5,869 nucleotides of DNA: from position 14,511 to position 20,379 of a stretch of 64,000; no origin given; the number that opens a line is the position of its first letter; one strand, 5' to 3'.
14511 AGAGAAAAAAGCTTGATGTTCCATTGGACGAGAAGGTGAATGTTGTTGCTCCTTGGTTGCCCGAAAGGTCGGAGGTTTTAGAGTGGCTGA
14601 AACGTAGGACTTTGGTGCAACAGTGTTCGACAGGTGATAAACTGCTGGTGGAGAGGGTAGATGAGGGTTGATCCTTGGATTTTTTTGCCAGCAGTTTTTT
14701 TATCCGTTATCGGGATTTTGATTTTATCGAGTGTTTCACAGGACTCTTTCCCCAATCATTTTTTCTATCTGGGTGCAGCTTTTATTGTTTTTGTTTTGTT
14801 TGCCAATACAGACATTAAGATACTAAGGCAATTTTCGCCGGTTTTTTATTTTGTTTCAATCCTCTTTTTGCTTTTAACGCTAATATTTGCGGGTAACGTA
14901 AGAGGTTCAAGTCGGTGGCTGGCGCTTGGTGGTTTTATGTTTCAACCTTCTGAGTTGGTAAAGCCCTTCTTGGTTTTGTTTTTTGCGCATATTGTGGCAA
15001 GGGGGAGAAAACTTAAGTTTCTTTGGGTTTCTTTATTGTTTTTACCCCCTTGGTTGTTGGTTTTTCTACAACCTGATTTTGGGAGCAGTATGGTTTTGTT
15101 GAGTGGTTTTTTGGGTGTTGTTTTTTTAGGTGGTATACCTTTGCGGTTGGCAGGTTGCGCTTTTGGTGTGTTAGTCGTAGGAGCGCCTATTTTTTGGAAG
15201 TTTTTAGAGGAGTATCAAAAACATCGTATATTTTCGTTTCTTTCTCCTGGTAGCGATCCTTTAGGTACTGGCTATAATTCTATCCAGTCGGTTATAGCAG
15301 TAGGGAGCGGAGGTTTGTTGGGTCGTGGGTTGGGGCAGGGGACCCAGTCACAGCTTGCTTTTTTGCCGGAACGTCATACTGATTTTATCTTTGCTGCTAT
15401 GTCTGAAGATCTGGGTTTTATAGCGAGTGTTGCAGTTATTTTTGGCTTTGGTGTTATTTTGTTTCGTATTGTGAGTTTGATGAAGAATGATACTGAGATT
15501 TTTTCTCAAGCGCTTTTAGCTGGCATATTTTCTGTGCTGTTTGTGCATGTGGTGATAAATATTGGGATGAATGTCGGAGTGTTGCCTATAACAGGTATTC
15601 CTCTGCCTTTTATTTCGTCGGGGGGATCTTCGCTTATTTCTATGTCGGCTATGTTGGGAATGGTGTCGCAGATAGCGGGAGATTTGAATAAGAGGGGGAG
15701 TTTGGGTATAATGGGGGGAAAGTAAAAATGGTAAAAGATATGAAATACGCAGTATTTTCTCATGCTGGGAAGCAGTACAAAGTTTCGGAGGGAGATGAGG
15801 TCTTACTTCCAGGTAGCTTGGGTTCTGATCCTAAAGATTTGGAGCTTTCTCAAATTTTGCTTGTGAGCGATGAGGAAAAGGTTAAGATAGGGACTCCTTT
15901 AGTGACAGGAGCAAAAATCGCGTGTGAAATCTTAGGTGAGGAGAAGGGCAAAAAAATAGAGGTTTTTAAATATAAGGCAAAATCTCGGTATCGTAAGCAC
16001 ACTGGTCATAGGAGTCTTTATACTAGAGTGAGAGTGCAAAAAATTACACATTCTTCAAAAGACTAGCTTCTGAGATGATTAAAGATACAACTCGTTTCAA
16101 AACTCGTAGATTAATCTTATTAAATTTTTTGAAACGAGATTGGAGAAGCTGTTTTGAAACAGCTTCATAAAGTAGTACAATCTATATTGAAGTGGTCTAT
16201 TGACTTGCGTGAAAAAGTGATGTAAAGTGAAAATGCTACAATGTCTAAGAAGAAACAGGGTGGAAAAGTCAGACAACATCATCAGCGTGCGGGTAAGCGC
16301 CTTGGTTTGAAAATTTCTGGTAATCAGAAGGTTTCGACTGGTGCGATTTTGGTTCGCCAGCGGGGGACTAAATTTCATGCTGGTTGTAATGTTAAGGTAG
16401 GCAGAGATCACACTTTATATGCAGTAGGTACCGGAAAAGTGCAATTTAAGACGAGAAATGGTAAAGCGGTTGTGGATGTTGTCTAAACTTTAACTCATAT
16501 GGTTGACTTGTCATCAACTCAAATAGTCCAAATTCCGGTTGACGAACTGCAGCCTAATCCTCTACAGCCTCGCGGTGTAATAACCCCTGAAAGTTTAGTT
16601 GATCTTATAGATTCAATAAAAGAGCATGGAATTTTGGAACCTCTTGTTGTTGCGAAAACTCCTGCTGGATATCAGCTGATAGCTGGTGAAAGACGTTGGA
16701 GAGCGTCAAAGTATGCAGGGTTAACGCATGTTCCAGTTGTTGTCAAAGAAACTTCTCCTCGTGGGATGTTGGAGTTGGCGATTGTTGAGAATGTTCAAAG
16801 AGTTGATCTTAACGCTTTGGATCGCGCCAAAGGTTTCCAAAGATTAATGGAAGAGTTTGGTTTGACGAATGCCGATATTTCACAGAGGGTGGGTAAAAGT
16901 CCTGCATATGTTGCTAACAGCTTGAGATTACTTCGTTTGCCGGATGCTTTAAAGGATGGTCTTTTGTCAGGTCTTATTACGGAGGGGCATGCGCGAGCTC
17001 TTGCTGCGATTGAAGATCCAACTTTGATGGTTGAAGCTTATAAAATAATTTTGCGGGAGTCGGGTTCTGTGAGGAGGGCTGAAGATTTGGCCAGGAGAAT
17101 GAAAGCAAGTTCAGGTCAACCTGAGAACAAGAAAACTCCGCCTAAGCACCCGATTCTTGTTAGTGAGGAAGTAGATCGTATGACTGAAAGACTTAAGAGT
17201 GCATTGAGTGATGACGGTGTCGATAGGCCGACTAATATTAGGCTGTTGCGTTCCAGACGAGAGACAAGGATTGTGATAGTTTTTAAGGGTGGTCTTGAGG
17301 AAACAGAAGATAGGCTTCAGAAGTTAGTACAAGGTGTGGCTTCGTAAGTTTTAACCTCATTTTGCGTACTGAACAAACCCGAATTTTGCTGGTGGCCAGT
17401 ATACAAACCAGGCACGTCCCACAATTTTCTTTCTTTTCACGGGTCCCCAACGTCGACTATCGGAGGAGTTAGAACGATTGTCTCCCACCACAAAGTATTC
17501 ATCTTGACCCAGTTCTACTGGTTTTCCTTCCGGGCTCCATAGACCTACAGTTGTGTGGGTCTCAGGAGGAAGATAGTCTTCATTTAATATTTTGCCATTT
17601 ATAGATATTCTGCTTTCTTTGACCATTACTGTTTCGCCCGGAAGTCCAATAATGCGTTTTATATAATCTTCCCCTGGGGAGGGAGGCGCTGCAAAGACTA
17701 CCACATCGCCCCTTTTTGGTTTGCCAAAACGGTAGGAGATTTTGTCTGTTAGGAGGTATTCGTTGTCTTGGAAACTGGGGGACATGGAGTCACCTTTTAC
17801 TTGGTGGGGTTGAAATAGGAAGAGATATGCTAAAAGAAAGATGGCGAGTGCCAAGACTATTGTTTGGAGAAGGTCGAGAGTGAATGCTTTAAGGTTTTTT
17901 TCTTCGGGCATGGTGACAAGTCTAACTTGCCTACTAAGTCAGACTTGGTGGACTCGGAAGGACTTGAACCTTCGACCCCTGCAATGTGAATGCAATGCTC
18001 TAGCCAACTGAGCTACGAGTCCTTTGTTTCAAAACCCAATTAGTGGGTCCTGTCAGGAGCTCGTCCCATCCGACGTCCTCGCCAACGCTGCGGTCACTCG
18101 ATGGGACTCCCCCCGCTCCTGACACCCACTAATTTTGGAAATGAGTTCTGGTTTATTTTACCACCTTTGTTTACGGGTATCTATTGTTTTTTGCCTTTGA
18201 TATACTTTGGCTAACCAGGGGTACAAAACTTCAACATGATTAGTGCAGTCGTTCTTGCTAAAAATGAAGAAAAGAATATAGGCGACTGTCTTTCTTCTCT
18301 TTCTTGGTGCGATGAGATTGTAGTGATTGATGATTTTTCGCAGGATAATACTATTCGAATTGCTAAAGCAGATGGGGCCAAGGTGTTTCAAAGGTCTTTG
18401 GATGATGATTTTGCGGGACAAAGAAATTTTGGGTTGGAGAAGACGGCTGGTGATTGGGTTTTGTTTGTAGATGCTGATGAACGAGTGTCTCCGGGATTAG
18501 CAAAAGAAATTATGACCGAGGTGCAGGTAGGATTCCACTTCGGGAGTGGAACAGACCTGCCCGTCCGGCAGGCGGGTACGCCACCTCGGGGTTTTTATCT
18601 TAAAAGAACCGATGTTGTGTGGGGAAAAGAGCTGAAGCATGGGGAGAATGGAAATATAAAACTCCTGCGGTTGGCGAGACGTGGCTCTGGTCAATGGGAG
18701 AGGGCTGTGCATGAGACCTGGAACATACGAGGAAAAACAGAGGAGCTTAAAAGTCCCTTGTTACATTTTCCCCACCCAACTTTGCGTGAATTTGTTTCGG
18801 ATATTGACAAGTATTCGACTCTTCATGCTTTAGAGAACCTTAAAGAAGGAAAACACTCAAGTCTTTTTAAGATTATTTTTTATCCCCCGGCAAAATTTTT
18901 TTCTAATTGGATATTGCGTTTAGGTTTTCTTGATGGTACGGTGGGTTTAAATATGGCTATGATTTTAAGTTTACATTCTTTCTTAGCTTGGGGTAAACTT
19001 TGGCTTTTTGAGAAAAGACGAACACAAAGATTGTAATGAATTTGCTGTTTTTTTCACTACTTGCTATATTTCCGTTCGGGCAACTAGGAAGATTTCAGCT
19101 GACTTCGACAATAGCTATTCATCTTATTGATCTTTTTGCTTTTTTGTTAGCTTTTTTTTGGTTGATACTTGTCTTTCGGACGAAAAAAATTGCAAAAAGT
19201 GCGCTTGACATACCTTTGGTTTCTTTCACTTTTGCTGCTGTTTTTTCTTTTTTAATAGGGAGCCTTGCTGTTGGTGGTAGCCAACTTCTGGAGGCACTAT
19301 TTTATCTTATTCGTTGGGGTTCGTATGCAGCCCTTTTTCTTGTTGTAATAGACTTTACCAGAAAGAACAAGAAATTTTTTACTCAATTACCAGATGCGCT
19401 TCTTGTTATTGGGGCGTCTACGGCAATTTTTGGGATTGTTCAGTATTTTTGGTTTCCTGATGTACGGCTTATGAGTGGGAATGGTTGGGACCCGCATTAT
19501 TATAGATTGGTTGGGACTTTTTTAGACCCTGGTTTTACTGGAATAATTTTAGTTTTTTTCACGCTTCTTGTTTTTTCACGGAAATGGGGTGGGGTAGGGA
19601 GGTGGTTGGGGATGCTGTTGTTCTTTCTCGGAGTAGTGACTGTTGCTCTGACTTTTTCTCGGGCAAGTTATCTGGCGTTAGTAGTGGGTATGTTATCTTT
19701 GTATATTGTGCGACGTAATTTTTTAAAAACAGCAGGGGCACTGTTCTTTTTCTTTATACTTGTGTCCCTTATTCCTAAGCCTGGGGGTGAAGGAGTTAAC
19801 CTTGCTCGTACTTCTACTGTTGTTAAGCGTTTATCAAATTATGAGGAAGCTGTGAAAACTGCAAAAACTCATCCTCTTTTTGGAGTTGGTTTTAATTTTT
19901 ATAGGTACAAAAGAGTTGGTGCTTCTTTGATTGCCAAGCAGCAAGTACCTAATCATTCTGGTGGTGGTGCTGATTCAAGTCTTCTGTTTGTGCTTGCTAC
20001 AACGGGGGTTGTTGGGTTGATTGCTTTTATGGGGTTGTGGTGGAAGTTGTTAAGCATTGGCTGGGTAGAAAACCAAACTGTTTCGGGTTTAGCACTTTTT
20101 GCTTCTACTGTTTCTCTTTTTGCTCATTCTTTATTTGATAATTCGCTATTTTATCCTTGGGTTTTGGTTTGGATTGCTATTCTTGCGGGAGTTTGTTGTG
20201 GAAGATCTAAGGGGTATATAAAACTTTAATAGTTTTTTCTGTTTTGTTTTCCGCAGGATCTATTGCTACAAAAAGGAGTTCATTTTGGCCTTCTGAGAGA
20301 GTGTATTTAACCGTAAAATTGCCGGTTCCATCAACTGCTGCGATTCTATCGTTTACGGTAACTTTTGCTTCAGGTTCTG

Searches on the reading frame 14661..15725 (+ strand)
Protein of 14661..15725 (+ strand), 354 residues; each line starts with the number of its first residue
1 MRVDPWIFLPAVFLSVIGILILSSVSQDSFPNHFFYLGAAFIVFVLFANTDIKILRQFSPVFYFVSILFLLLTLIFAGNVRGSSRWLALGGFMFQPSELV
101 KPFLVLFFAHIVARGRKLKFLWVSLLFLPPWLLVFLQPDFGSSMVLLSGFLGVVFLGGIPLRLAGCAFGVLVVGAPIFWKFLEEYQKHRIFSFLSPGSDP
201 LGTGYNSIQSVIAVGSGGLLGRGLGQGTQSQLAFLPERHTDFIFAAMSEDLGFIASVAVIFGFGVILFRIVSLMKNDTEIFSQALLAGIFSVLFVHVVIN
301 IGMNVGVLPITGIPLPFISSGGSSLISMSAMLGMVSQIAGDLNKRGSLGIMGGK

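Call 15: search_protein_families(library=pfam, proteins=[window:14661-15725:+], max_evalue=0.001)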
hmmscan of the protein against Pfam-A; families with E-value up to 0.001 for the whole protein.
window:14661-15725:+ (354 aa): 1 family
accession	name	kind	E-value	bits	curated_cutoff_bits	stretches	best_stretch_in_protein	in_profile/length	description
PF01098.24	FTSW_RODA_SPOVE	-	5.5e-83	279.3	26.4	1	29-340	37-352/356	Cell cycle protein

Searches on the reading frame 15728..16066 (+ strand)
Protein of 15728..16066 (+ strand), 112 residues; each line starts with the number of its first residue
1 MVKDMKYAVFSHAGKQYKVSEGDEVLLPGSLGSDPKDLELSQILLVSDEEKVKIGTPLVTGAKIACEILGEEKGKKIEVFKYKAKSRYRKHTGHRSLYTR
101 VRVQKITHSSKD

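Call 15: search_protein_families(library=pfam, proteins=[window:15728-16066:+], max_evalue=0.001)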
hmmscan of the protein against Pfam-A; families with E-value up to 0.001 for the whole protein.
window:15728-16066:+ (112 aa): 1 family
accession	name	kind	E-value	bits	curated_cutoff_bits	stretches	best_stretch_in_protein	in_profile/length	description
PF00829.26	Ribosomal_L21p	-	8.5e-29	100.2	27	1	7-106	2-99/99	Ribosomal prokaryotic L21 protein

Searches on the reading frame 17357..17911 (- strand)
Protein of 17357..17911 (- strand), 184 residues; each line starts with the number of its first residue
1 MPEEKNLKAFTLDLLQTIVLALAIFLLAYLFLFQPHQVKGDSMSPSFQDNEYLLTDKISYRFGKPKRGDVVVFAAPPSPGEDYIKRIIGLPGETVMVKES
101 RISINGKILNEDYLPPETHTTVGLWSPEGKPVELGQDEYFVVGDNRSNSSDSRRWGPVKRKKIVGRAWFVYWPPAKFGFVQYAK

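Call 15: search_protein_families(library=pfam, proteins=[window:17357-17911:-], max_evalue=0.001)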
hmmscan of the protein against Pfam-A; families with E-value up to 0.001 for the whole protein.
window:17357-17911:- (184 aa): 2 families
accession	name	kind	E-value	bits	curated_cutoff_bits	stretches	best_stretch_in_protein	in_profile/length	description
PF10502.14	Peptidase_S26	-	1.5e-51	175.1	22.9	1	13-172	3-168/168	Signal peptidase, peptidase S26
PF00717.28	Peptidase_S24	-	0.00022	21.4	23.3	1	37-89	39-84/116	Peptidase S24-like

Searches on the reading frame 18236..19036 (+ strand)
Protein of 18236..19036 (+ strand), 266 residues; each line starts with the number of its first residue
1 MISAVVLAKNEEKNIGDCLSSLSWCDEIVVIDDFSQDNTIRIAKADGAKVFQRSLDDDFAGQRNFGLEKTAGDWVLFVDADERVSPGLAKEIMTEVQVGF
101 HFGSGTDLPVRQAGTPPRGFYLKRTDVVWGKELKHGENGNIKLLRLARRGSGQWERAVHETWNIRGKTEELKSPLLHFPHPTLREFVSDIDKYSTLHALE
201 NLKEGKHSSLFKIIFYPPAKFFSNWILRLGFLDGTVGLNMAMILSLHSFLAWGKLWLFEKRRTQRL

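Call 15: search_protein_families(library=pfam, proteins=[window:18236-19036:+], max_evalue=0.001)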
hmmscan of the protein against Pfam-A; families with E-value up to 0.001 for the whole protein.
window:18236-19036:+ (266 aa): 2 families
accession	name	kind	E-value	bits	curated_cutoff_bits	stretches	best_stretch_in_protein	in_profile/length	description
PF00535.33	Glycos_transf_2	-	3.5e-18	66.5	23.3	1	3-96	1-103/168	Glycosyl transferase family 2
PF13704.12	Glyco_tranf_2_4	-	9.4e-05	23.3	27.5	1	12-82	4-82/98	Glycosyl transferase family 2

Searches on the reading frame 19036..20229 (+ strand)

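Call 15: search_protein_families(library=pfam, proteins=[window:19036-20229:+], max_evalue=0.001)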
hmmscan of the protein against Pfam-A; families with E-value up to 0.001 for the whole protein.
window:19036-20229:+ (397 aa): 1 family
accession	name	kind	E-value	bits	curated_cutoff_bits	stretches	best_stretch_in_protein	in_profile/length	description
PF04932.20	Wzy_C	-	1.8e-13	51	31.7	1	194-332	1-149/149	O-Antigen ligase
